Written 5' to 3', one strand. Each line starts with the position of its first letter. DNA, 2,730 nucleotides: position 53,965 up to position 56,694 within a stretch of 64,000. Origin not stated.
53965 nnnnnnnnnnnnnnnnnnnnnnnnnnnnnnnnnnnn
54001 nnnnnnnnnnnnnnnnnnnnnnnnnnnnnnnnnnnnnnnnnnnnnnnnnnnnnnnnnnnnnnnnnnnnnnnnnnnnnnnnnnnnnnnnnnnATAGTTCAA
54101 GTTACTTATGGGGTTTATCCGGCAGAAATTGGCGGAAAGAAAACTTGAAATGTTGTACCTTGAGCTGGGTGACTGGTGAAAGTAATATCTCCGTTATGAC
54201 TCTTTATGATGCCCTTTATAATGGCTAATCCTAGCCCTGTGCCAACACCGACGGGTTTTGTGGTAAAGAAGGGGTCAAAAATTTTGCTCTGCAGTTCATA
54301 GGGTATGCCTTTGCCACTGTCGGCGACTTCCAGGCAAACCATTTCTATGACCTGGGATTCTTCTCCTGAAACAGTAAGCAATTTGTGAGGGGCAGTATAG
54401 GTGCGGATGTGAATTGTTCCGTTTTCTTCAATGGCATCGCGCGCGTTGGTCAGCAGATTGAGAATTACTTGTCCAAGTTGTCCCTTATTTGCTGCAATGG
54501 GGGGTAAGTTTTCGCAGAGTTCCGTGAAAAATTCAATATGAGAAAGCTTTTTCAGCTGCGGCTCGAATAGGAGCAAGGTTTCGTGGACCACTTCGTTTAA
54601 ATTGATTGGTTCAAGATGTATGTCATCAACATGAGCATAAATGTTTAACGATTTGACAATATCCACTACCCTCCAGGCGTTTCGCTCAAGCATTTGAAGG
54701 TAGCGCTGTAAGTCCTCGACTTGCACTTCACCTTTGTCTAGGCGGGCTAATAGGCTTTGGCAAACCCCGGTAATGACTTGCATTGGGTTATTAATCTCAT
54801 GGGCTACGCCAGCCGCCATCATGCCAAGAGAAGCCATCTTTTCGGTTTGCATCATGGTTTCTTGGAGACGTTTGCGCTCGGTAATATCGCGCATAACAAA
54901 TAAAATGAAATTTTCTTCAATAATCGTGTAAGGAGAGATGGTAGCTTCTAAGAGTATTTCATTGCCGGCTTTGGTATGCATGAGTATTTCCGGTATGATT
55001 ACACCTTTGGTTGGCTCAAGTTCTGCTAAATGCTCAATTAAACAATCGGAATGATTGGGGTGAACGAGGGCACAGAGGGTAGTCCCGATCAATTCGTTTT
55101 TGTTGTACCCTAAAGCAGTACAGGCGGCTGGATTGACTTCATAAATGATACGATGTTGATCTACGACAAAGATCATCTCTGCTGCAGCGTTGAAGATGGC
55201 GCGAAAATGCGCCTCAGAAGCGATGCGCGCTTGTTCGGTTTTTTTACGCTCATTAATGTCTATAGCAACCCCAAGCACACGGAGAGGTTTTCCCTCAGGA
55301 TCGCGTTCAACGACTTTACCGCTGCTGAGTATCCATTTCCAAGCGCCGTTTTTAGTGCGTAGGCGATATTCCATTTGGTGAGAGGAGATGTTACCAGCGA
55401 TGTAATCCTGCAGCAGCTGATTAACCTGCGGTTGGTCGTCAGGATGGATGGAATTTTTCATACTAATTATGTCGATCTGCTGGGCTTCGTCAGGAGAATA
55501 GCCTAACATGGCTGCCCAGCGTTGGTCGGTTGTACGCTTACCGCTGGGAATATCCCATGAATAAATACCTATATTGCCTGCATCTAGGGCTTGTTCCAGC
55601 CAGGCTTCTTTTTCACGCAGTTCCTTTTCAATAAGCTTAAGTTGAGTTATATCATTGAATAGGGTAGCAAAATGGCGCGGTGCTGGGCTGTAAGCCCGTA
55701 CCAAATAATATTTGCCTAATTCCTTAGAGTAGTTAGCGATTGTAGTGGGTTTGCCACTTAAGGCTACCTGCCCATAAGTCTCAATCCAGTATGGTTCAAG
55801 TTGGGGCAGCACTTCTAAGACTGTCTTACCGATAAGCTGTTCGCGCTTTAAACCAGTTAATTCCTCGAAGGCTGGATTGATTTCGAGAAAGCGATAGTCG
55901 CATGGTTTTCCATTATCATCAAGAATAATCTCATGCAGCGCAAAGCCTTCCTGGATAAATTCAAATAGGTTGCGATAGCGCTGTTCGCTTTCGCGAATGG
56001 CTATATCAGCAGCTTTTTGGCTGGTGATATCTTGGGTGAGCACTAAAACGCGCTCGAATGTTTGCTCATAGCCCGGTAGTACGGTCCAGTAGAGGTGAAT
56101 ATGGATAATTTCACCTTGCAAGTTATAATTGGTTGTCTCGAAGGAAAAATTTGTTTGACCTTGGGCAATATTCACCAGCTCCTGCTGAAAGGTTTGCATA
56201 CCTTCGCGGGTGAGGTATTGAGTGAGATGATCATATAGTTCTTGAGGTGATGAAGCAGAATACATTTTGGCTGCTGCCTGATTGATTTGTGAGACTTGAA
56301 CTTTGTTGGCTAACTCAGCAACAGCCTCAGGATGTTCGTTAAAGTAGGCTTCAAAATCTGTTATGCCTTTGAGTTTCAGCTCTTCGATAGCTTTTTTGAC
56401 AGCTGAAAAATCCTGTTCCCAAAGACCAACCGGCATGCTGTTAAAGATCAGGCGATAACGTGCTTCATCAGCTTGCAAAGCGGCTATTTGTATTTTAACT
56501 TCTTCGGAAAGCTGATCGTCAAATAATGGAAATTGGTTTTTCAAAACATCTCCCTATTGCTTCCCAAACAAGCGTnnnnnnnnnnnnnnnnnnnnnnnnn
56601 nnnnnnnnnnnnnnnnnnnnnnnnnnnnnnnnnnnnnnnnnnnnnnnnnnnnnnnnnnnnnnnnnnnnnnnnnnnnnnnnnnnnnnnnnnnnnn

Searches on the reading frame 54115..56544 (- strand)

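Call 10: search_protein_families(library=pfam, proteins=[window:54115-56544:-], max_evalue=0.001)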
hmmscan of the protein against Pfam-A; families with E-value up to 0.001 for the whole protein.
window:54115-56544:- (809 aa): 8 families
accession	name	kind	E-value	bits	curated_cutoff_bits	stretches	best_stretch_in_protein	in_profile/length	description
PF08447.18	PAS_3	-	1.8e-33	115.1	25.6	1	339-427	4-89/89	PAS fold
PF00989.32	PAS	-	2.1e-32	111.9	22.6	2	445-554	1-113/113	PAS fold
PF13426.13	PAS_9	-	1.9e-29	102.4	27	1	456-556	2-103/103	PAS domain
PF08448.16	PAS_4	-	2.3e-26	92.6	23.1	3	451-559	1-110/110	PAS fold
PF13188.13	PAS_8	-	3.2e-25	87.6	21.8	2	446-499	2-55/65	PAS domain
PF02518.31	HATPase_c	-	1.3e-23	84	26.4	1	688-804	4-108/111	Histidine kinase-, DNA gyrase B-, and HSP90-like ATPase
PF00512.31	HisKA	-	9.2e-09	35.7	26.9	1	573-637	2-61/66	His Kinase A (phospho-acceptor) domain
PF14598.12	PAS_11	-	1.7e-05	25.2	25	0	465-509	12-56/109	PAS domain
